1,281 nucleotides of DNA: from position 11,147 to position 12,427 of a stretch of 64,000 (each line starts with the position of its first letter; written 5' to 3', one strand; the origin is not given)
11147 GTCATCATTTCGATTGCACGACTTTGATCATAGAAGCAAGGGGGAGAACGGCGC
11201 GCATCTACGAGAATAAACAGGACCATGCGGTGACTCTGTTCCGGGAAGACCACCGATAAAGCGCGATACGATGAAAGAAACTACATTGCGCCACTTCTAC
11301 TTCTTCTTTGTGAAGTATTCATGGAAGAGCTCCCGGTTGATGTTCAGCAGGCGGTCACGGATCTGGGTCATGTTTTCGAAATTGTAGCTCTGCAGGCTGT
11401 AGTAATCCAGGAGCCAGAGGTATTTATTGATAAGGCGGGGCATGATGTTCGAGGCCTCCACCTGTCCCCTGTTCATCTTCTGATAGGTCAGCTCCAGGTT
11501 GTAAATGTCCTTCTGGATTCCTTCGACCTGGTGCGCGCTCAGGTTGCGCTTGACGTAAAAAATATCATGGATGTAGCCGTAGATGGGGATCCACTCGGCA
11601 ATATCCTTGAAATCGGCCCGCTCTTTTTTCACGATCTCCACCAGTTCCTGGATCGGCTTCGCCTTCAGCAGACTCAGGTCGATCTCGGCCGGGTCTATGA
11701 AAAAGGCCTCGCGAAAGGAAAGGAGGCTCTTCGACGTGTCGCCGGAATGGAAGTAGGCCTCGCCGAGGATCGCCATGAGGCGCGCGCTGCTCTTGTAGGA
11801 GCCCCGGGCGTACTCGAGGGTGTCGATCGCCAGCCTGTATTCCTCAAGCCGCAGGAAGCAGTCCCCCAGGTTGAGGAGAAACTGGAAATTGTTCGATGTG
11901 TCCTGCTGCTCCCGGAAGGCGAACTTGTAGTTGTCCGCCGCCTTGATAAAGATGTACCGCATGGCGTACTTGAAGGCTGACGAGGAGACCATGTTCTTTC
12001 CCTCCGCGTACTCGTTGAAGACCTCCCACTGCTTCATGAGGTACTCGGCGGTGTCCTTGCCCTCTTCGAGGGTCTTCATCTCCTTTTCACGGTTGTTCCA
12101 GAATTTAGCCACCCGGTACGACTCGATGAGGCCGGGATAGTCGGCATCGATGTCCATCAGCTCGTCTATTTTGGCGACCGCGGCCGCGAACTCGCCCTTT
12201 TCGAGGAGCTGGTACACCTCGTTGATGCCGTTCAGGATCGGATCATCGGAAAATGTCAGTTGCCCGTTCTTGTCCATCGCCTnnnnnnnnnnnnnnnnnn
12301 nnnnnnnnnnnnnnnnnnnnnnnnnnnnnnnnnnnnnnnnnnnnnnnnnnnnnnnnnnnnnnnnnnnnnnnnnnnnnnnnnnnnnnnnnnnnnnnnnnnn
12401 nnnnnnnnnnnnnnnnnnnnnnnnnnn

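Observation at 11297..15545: Translationally coupled operon: degenerate Mre11/SbcD-like phosphoesterase, membrane-inserted Rad50/SbcC-like ATPase and TPR-like protein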

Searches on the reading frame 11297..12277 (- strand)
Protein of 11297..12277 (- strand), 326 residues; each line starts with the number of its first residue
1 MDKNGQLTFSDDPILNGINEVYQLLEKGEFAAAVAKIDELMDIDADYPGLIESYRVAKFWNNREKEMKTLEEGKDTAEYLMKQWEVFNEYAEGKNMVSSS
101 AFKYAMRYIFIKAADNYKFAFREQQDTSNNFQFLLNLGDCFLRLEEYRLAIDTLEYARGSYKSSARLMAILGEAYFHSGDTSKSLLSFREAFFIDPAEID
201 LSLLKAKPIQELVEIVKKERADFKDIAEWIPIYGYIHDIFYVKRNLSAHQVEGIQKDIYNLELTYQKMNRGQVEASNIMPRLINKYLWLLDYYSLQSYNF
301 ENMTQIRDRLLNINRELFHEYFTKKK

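Call 3: search_protein_families(library=pfam, proteins=[window:11297-12277:-], max_evalue=1)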
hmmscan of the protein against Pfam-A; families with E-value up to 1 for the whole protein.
window:11297-12277:- (326 aa): 12 families
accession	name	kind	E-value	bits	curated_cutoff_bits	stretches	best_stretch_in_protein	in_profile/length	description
PF13432.12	TPR_16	-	1.3e-07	32.3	32.7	2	136-196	2-62/65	Tetratricopeptide repeat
PF07719.23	TPR_2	-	6.5e-05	23.2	27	1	167-196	3-32/34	Tetratricopeptide repeat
PF00515.34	TPR_1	-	9.2e-05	22.5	27.8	1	134-155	4-25/34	Tetratricopeptide repeat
PF14559.12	TPR_19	-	0.0023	18.7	25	0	145-199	5-59/68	Tetratricopeptide repeat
PF13424.12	TPR_12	-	0.0034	18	30.1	1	134-191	6-71/77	Tetratricopeptide repeat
PF13181.12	TPR_8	-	0.0036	17.8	25.7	0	165-197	1-33/34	Tetratricopeptide repeat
PF13428.12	TPR_14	-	0.042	15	23.5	0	167-206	3-42/44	Tetratricopeptide repeat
PF13174.12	TPR_6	-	0.045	14.8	26.3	0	134-161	3-30/33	Tetratricopeptide repeat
PF13414.12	TPR_11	-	0.049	13.8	26.8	0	172-200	1-29/42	TPR repeat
PF12895.13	ANAPC3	-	0.054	14.2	27.2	1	124-177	18-68/82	Anaphase-promoting complex, cyclosome, subunit 3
PF07080.17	DUF1348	-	0.057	13.8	22.1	1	50-115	27-89/130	Protein of unknown function (DUF1348)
PF13176.12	TPR_7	-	0.093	13.3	27.9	0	134-155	2-23/36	Tetratricopeptide repeat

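Call 4: search_protein_families(library=ncbifam, proteins=[window:11297-12277:-], max_evalue=1)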
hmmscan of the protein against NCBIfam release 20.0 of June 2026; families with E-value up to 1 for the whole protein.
window:11297-12277:- (326 aa): 4 families
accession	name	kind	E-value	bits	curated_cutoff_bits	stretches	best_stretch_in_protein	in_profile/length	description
NF040959.1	MamA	equivalog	7.4e-06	25.5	200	1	124-199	98-173/204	magnetosome protein MamA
TIGR02917.1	PEP_TPR_lipo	equivalog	9.2e-05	20.5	312.2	1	128-204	564-640/899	XrtA/PEP-CTERM system TPR-repeat protein PrsT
TIGR02552.1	LcrH_SycD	equivalog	0.0001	22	104.8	1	129-203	50-124/136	SycD/LcrH family type III secretion system chaperone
TIGR02521.1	type_IV_pilW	equivalog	0.017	14.7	154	1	123-200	23-100/234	type IV pilus biogenesis/stability protein PilW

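Call 5: search_protein_families(library=padloc, proteins=[window:11297-12277:-], max_evalue=1)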
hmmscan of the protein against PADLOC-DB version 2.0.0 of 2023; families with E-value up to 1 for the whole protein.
window:11297-12277:- (326 aa): 1 family
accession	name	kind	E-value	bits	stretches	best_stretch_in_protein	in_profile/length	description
PDLC00305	PtuA1|PtuA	-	0.0029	15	1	231-317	98-186/392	AAA ATPase domain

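Call 18: find_homologous_proteins(query=window:11297-12277:-, max_evalue=0.001)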
Query window:11297-12277:- (326 aa): 208 proteins with E <= 0.001 among 1604 candidates; the best 120 are listed.
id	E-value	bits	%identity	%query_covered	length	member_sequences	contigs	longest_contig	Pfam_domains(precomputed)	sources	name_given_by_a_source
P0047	1.4e-206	703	97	100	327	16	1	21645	PF13432.13,PF07719.24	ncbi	-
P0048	2.5e-193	660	90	100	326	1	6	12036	PF00515.35,PF13432.13,PF07719.24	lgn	-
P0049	7.7e-193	658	89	100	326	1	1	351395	PF00515.35,PF13432.13,PF07719.24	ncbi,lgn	-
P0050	1.3e-185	634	85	100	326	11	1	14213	PF13432.13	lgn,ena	-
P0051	1.2e-184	631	85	100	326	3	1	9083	PF00515.35,PF07719.24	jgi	jgi:tetratricopeptide (TPR) repeat protein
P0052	2.8e-177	607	82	100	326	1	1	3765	PF00515.35,PF13432.13,PF07719.24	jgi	jgi:tetratricopeptide (TPR) repeat protein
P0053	8.1e-177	605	80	100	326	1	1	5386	PF00515.35,PF13181.13,PF07719.24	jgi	jgi:tetratricopeptide (TPR) repeat protein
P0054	3.7e-176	603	81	100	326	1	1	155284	PF00515.35,PF13432.13,PF07719.24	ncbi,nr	ncbi:MAG: hypothetical protein JW807_06975 [Spirochaetes bacterium]|nr:hypothetical protein [Spiroch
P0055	4.3e-176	603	80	100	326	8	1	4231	PF13432.13,PF07719.24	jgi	-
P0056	3.2e-175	600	80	100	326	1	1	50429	PF00515.35,PF13432.13,PF07719.24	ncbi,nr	ncbi:MAG: hypothetical protein A2176_12865 [Spirochaetes bacterium RBG_13_51_14]|nr:MAG: hypothetica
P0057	7.1e-174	596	79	100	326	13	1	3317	PF00515.35,PF13432.13,PF13181.13,PF07719.24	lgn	-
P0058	1.5e-171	588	78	100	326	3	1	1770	PF00515.35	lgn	-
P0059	1.0e-168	579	76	100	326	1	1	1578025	PF13432.13,PF07719.24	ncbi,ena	-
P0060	6.7e-168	576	76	100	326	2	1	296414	PF14559.13,PF00515.35,PF13432.13,PF13181.13,PF07719.24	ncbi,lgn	-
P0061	9.1e-167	572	76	100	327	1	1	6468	PF00515.35,PF13432.13,PF07719.24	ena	-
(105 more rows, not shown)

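Call 63: predict_structure(alignment_id=A3)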
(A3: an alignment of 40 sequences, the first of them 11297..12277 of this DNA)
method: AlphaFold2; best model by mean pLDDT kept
length: 326 residues; sequences in the alignment: 40
mean_pLDDT: 89.9   pTM: 0.81
mean pLDDT of the five models: 89.9, 89.0, 87.5, 86.7, 86.7
residues with pLDDT >= 90: 231; 70-90: 79; 50-70: 7; < 50: 9
segments of 3 or more residues with pLDDT < 50: 1-9
pLDDT, mean of each block of 10 residues (from residue 1): 46 84 95 96 90 96 91 90 94 93 93 89 76 87 91 83 89 96 94 93 96 95 91 92 87 96 94 92 96 94 96 93 75
secondary structure, 60 per line:
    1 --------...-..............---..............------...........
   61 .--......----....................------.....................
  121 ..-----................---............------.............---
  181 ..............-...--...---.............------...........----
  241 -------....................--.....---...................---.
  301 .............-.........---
elements in order: H13-26 H30-43 H50-61 H64-69 H74-93 H100-122 H128-143 H147-158 H165-177 H181-194 H207-219 H226-236 H248-267 H270-274 H278-296 H300-313 H315-323

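Call 65: search_solved_structures(query=A3, max_evalue=0.01)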
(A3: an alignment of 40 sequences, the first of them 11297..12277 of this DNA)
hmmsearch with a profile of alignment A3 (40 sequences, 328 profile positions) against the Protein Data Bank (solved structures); distinct sequences matched with E-value up to 0.01: 37.
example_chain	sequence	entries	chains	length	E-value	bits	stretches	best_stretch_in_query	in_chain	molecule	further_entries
9qhb_A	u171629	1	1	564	1.3e-33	119.7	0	135-198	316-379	Engineered tetratricopeptide repeat protein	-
9qhc_A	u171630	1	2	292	2.5e-18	69.4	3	135-198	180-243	Engineered tetratricopeptide repeat protein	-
8bu0_A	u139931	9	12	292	3.9e-18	68.8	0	135-198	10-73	Consensus tetratricopeptide repeat protein | Crystal structure of an 8-repeat consensus TPR superhelix with Zinc. | Monomer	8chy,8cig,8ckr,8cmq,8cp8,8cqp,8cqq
7obi_A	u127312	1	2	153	5.7e-11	45.3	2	129-199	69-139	CTPR-rv4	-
6v8e_A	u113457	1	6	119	6.2e-11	45.2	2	114-200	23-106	Designed protein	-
6vfh_A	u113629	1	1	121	7.4e-11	44.9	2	114-200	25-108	T33_dn10A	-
3kd7_A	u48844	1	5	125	1.7e-10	43.7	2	130-198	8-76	CTPR390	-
2wqh_A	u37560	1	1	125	2.1e-10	43.4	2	128-198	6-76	CTPR3Y3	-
1na0_A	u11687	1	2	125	2.1e-10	43.4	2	128-199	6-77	designed protein CTPR3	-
8ch0_A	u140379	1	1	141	2.2e-09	40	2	135-198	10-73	Consensus tetratricopeptide repeat protein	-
2fo7_A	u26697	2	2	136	2.5e-09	39.9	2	135-198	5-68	SYNTHETIC CONSENSUS TPR PROTEIN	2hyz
6vfi_B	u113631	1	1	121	2e-08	36.9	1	133-199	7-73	O43_dn18B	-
7xn7_q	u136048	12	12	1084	5.8e-08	35.4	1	120-204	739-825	Component of the Paf1p complex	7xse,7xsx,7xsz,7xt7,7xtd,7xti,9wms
8ur7_A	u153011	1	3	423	2.2e-07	33.5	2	115-201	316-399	Trimer head HA,Hemagglutinin HA1 chain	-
6vfk_A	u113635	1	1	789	6.9e-07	31.8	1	114-200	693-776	BG505-SOSIP-T33_dn10A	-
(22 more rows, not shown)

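Call 66: fold_search(model_id=the predicted structure, library=pdb)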
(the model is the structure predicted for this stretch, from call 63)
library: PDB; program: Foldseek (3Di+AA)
matches with E <= 10: 963; with E <= 0.001: 0
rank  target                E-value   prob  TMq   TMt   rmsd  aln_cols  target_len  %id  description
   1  9qhb                  2.8e-03  1.00  0.26  0.30  15.5       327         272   16  Crystal structure of 16-repeat CTPR protein with eliminated coordination sites (released 2025-10-22)
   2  8chy                  7.5e-03  1.00  0.26  0.30  15.5       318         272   15  Crystal structure of an 8-repeat consensus TPR superhelix with Zinc. (released 2024-02-21)
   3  8dth_A                1.2e-02  0.93  0.20  0.10  18.6       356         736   13  Cryo-EM structure of Arabidopsis SPY alternative conformation 2 (released 2023-03-08)
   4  4g2v_A                1.3e-02  0.99  0.26  0.26  15.3       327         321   14  Structure complex of LGN binding with FRMPD1 (released 2013-01-23)
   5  9qhc_A                1.8e-02  0.99  0.26  0.30  16.1       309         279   14  Crystal structure of 8-repeat CTPR protein with eliminated coordination sites (released 2025-10-22)
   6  9qhc_B                1.9e-02  0.99  0.25  0.29  13.9       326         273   15  Crystal structure of 8-repeat CTPR protein with eliminated coordination sites (released 2025-10-22)
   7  8dti_A                1.9e-02  0.97  0.21  0.13  17.0       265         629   14  Cryo-EM structure of Arabidopsis SPY in complex with GDP-fucose (released 2023-03-08)
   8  2y4u                  2.0e-02  0.95  0.23  0.19  18.7       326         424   17  Crystal structure of human P58(IPK) in space group P312 (released 2011-08-10)
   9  4wne_A                2.0e-02  0.94  0.23  0.23  17.3       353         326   14  Crystal structure of the TPR domain of LGN in complex with Frmpd4/Preso1 at 2.0 Angstrom resolution (released 2015-09-16)
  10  3ro2_A                2.1e-02  0.95  0.23  0.23  14.9       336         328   14  Structures of the LGN/NuMA complex (released 2012-03-07)
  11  3sf4_C                2.1e-02  0.90  0.21  0.21  16.9       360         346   14  Crystal structure of the complex between the conserved cell polarity proteins Inscuteable and LGN (released 2011-11-23)
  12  9gaw_K                2.3e-02  0.98  0.27  0.18  19.9       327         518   16  High-resolution structure of the Anaphase-promoting complex/cyclosome (APC/C) bound to co-activator Cdh1 (released 2024-08-14)
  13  4ui9_P                2.4e-02  0.98  0.27  0.19  18.9       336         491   14  Atomic structure of the human Anaphase-Promoting Complex (released 2015-06-17)
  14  6q6g_K                2.8e-02  0.94  0.22  0.15  19.4       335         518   14  Cryo-EM structure of the APC/C-Cdc20-Cdk2-cyclinA2-Cks2 complex, the D1 box class (released 2019-09-11)
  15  3u4t_B                3.0e-02  0.99  0.26  0.31  14.7       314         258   13  Crystal Structure of the C-terminal part of the TPR repeat-containing protein Q11TI6_CYTH3 from Cytophaga hutchinsonii (released 2011-10-19)
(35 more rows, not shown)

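Call 76: find_related_loci(query=A3, collection=viral_contigs, flank=5000)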
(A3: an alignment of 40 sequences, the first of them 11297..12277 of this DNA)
Query A3 (326 aa) in viral_contigs; peptide patterns used: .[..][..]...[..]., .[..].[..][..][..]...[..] (x = any residue, [..] = any of these).
38 stretches matched a pattern, but none encodes a relative of the query by tblastn (E <= 1e-3).

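Call 77: search_dna_similar(query=window:11297-12277:-, collection=plasmids, mode=protein, max_evalue=0.001, max_rows=10)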
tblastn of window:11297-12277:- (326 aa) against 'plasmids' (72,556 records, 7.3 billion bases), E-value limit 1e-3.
No match.
